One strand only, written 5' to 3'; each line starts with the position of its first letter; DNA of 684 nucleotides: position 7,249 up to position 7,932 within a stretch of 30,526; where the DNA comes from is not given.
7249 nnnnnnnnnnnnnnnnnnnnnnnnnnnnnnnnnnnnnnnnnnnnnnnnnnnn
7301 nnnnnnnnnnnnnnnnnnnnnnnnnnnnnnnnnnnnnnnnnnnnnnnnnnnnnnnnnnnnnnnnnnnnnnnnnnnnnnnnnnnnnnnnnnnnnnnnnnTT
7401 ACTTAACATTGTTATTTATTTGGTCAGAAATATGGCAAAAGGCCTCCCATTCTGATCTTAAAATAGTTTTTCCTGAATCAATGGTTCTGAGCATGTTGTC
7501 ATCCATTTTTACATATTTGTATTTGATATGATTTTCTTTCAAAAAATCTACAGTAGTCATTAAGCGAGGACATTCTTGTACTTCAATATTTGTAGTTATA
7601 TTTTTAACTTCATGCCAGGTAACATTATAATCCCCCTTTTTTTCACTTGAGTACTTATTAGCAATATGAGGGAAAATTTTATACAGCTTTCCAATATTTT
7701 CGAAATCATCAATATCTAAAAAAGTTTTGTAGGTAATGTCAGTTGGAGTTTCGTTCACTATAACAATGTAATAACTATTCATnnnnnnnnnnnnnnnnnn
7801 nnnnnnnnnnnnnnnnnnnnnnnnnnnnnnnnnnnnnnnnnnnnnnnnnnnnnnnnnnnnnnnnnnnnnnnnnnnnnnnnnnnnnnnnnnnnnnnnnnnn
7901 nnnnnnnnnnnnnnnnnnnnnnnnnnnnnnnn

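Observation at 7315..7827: Low-GC, reverse-oriented moron inserted at the end of the early operon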

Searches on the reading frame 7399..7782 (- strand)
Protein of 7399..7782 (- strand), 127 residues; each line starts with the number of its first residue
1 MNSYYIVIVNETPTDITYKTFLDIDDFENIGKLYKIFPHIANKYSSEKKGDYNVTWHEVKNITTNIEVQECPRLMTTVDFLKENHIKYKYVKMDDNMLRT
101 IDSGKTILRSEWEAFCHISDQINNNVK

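Call 8: search_protein_families(library=pfam, proteins=[window:7399-7782:-], max_evalue=0.1)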
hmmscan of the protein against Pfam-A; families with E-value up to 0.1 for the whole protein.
window:7399-7782:- (127 aa): 1 family
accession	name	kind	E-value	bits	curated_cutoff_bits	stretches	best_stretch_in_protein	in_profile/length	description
PF22515.2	DUF6996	-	0.066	13.7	27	0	35-81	6-47/71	Domain of unknown function (DUF6996)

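Call 9: search_protein_families(library=phrogs, proteins=[window:7399-7782:-], max_evalue=0.1)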
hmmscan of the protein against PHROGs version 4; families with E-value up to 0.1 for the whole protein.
window:7399-7782:- (127 aa): 1 family
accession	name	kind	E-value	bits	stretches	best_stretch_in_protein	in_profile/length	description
phrog_29515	-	unknown function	0.03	15.7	1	5-69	59-121/140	-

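Call 10: search_protein_families(library=padloc, proteins=[window:7399-7782:-], max_evalue=10)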
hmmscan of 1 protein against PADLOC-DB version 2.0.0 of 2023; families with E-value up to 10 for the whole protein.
window:7399-7782:- (127 aa): 1 family
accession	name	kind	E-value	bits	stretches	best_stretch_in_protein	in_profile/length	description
PDLC04408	PDC-M09B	-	0.024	11.2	1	25-111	153-231/486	-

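Call 12: find_homologous_proteins(query=window:7399-7782:-, max_evalue=0.01)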
Query window:7399-7782:- (127 aa): 4 proteins with E <= 0.01 among 6 candidates.
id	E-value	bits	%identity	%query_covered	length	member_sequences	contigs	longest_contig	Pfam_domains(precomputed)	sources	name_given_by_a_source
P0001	3.0e-80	284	100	100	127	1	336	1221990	-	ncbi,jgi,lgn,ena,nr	ncbi:MAG: hypothetical protein EGS44_04925 [Akkermansia muciniphila]|nr:hypothetical protein [Akkerm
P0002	5.4e-67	241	87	100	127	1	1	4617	-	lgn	-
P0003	2.8e-62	226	88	92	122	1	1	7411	-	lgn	-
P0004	2.1e-61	223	80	99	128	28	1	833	-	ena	-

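Call 14: find_encoding_contigs(protein=P0001, flank=10000, max_places=10)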
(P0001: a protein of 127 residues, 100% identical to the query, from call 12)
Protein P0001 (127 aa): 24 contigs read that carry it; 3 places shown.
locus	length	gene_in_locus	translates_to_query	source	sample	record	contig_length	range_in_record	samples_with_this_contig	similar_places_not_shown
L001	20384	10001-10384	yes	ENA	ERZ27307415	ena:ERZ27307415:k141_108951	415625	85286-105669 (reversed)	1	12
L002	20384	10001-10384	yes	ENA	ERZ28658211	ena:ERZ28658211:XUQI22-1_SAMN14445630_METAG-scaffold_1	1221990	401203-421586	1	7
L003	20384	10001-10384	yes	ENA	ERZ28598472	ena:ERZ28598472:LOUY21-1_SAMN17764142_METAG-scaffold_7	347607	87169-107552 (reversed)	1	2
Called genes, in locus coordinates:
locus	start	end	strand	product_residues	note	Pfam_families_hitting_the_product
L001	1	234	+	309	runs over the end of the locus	PF00291:PALP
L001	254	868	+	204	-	PF02581:TMP-TENI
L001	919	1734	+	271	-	PF02110:HK, PF08543:Phos_pyr_kin (weak)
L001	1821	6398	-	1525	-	PF02395:Peptidase_S6, PF12951:PATR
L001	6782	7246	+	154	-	PF13274:SocA_Panacea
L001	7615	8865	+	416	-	PF13102:Phage_int_SAM_5, PF00589:Phage_integrase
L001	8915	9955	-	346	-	-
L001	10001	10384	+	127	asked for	-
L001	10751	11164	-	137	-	-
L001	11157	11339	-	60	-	-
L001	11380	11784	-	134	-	-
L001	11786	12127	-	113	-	-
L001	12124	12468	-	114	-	-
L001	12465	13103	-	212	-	PF09588:YqaJ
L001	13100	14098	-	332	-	-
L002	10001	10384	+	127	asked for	-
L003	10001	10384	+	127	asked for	-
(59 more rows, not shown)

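Call 16: find_encoding_contigs(protein=P0002, flank=10000)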
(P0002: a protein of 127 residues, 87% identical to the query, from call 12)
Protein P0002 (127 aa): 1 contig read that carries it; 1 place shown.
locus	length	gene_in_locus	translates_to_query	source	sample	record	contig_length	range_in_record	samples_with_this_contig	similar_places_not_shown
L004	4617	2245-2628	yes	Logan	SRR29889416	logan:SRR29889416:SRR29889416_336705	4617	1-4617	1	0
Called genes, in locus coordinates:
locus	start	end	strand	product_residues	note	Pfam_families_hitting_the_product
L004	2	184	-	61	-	?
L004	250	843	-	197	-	PF03592:Terminase_2 (weak)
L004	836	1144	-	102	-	-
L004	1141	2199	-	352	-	-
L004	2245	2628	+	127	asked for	-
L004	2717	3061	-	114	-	-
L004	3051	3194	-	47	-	-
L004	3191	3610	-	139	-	-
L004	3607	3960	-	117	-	-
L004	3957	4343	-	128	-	-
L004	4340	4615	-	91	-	?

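Call 17: find_encoding_contigs(protein=P0003, flank=10000)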
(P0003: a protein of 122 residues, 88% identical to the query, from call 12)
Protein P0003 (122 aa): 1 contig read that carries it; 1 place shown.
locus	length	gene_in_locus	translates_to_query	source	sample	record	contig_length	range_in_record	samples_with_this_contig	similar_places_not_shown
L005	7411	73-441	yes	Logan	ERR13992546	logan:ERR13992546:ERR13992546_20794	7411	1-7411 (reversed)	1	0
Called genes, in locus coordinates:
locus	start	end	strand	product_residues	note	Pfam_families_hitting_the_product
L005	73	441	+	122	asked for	-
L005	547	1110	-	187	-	-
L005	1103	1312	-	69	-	-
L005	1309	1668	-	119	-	-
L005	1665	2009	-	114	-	-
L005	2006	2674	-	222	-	PF09588:YqaJ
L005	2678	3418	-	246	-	PF03837:RecT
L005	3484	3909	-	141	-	-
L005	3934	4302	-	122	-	-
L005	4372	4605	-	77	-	-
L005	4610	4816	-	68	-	-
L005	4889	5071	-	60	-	-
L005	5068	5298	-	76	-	-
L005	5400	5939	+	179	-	-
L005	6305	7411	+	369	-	?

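Call 20: search_protein_representatives(protein=window:7399-7782:-)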
Query: 127 residues. Proteins with E-value up to 0.001 (for the whole library): 3; up to 1e-10: 2; up to 1e-30: 1. The best 3 are listed.
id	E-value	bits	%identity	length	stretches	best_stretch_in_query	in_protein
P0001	9.7e-81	284.0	100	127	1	1-127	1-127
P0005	1.6e-16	76.5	81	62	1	2-48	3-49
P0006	8.5e-06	41.9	36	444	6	54-120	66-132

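Call 33: predict_structure(alignment_id=A1)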
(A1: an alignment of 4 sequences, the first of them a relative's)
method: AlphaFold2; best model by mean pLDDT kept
length: 127 residues; sequences in the alignment: 4
mean_pLDDT: 60.5   pTM: 0.50
mean pLDDT of the five models: 60.5, 48.0, 47.9, 42.8, 42.4
residues with pLDDT >= 90: 0; 70-90: 46; 50-70: 51; < 50: 30
segments of 3 or more residues with pLDDT < 50: 46-73
pLDDT, mean of each block of 10 residues (from residue 1): 73 78 60 69 50 33 33 59 78 68 65 66 52
secondary structure, 60 per line:
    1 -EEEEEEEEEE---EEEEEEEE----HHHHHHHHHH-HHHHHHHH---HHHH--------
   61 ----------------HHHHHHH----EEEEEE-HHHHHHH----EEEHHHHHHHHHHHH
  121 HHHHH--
elements in order: E2-11 E15-22 H27-36 H38-45 H49-52 H77-83 E88-93 H95-101 E106-108 H109-125

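Call 35: search_solved_structures(query=A1, max_evalue=10)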
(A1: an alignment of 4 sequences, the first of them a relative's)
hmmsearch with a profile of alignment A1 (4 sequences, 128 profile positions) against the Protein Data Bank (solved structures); distinct sequences matched with E-value up to 10: 0.

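Call 36: search_protein_families(library=ncbifam, proteins=[window:7399-7782:-], max_evalue=1)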
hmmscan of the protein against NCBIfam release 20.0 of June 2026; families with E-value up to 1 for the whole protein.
window:7399-7782:- (127 aa): 1 family
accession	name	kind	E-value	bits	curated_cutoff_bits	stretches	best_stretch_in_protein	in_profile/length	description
NF008599.0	PRK11566.1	equivalog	0.028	14.2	124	1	7-72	29-89/109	acid-activated periplasmic chaperone HdeB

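Call 45: find_related_loci(query=window:7399-7782:-, collection=genome_contigs, flank=10000)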
Query window:7399-7782:- (127 aa) in genome_contigs; peptide patterns used: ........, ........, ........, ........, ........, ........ (x = any residue, [..] = any of these).
38 stretches matched a pattern, but none encodes a relative of the query by tblastn (E <= 1e-3).

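Call 50: fold_search(model_id=the predicted structure, library=viral)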
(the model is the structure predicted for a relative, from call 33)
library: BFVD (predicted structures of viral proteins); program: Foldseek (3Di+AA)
matches with E <= 10: 270; with E <= 0.001: 0
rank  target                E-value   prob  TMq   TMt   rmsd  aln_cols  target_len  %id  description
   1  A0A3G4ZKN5            1.6e-02  0.38  0.24  0.21  16.9       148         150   17  DEXDc helicase [Terrestrivirus sp.]
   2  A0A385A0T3            2.1e-01  0.08  0.18  0.13  18.9       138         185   12  (no name in the UniProt tables at hand)
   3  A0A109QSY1            2.6e-01  0.04  0.12  0.08  14.5       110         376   12  Viral capsid associated-like protein [Glossina hytrovirus (isolate Glossina pallidipes/Ethiopia/Seibersdorf/-)]
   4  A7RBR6                3.4e-01  0.23  0.35  0.36   9.3       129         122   10  (no name in the UniProt tables at hand)
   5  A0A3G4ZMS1            4.1e-01  0.09  0.26  0.21  15.6       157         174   11  DEXDc helicase [Terrestrivirus sp.]
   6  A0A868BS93            6.8e-01  0.07  0.14  0.24   6.6        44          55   16  (no name in the UniProt tables at hand)
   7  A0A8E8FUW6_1          7.2e-01  0.07  0.19  0.03  17.3        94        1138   13  Polyprotein [Bemisia tabaci iflavirus 1]
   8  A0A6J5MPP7            7.7e-01  0.07  0.19  0.23  12.6       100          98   14  Uncharacterized protein [uncultured Caudovirales phage]
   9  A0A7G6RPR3            8.2e-01  0.06  0.20  0.21  11.1       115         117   10  (no name in the UniProt tables at hand)
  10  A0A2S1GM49            9.4e-01  0.06  0.16  0.25   5.6        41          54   20  Uncharacterized protein [Erwinia phage Cronus]
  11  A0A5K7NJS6            1.1e+00  0.05  0.14  0.14  16.8        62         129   11  Uncharacterized protein [Rothia phage Spartoi]
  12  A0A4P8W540            1.2e+00  0.07  0.23  0.27  10.1       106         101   18  (no name in the UniProt tables at hand)
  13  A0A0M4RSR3            1.2e+00  0.05  0.19  0.23  12.9       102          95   16  Uncharacterized protein [Citrobacter phage Margaery]
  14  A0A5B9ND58            1.3e+00  0.06  0.20  0.21  15.7       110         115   12  Bacteriophage T5 Orf172 DNA-binding domain-containing protein [Aeromonas phage 4L372XY]
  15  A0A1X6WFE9            1.3e+00  0.03  0.17  0.13  16.6       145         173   11  (no name in the UniProt tables at hand)
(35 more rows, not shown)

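Call 52: list_cluster_members(proteins=[P0001])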
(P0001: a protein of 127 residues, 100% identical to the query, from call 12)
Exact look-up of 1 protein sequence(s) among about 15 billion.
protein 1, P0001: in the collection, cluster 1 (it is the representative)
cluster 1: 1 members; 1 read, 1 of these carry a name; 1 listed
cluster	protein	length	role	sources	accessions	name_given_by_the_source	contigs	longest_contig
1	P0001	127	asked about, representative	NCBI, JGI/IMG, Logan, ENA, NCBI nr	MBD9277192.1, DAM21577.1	MAG: hypothetical protein EGS44_04925 [Akkermansia muciniphila] | hypothetical protein [Akkermansia muciniphila]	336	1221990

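Call 57: find_related_loci(query=A1, collection=viral_contigs, flank=3000)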
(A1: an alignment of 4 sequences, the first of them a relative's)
Query A1 (127 aa) in viral_contigs; peptide patterns used: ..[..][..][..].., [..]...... (x = any residue, [..] = any of these).
529 stretches matched a pattern; 5 encode a relative of the query (tblastn E <= 1e-3); 5 distinct loci.
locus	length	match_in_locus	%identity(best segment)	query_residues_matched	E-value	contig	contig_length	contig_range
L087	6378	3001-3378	81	2-127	2e-66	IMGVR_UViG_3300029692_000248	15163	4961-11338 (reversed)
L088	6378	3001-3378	81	2-127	2e-66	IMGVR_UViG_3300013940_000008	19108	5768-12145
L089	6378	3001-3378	81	2-127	2e-66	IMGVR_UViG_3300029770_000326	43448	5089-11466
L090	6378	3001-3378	81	2-127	2e-66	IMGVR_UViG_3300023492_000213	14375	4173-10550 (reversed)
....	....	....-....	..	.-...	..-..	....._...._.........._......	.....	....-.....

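Call 59: search_protein_families(library=pfam, alignment_id=A1, max_evalue=10)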
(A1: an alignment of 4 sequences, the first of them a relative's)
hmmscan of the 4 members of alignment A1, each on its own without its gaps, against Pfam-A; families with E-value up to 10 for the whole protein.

A. member 1, P0001 (127 aa): 2 families
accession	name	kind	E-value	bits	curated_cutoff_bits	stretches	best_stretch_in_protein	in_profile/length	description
PF22515.2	DUF6996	-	0.066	13.7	27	1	35-81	6-47/71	Domain of unknown function (DUF6996)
PF00686.25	CBM_20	-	0.11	12.8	23.3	1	56-96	30-72/97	Starch binding domain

B. families by the number of members that match (of 4 scanned): 4 families
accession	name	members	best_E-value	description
PF00686.25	CBM_20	2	0.055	Starch binding domain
PF22515.2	DUF6996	1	0.066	Domain of unknown function (DUF6996)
PF11436.14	DUF3199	1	0.069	Protein of unknown function (DUF3199)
PF02230.22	Abhydrolase_2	1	0.13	Phospholipase/Carboxylesterase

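Call 61: search_dna_similar(query=window:7399-7782:-, collection=phages, mode=protein, max_evalue=1, max_rows=10)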
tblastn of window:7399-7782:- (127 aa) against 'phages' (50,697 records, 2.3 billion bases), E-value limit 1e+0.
No match.

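Call 62: search_dna_similar(query=window:7399-7782:-, collection=plasmids, mode=protein, max_evalue=1, max_rows=10)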
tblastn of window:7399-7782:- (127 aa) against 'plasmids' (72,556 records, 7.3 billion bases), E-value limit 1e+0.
No match.

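Call 65: search_protein_families(library=phrogs, alignment_id=A1, max_evalue=1)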
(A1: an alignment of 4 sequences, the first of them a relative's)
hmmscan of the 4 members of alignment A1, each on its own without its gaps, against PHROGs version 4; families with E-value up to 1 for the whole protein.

A. member 1, P0001 (127 aa): 1 family
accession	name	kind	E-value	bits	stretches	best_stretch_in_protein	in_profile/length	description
phrog_29515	-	unknown function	0.03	15.7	1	5-69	59-121/140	-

B. families by the number of members that match (of 4 scanned): 5 families
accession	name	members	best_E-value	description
phrog_29515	-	2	0.03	-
phrog_26364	-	1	0.013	-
phrog_15486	-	1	0.14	-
phrog_6888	-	1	0.16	-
phrog_14024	-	1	0.2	-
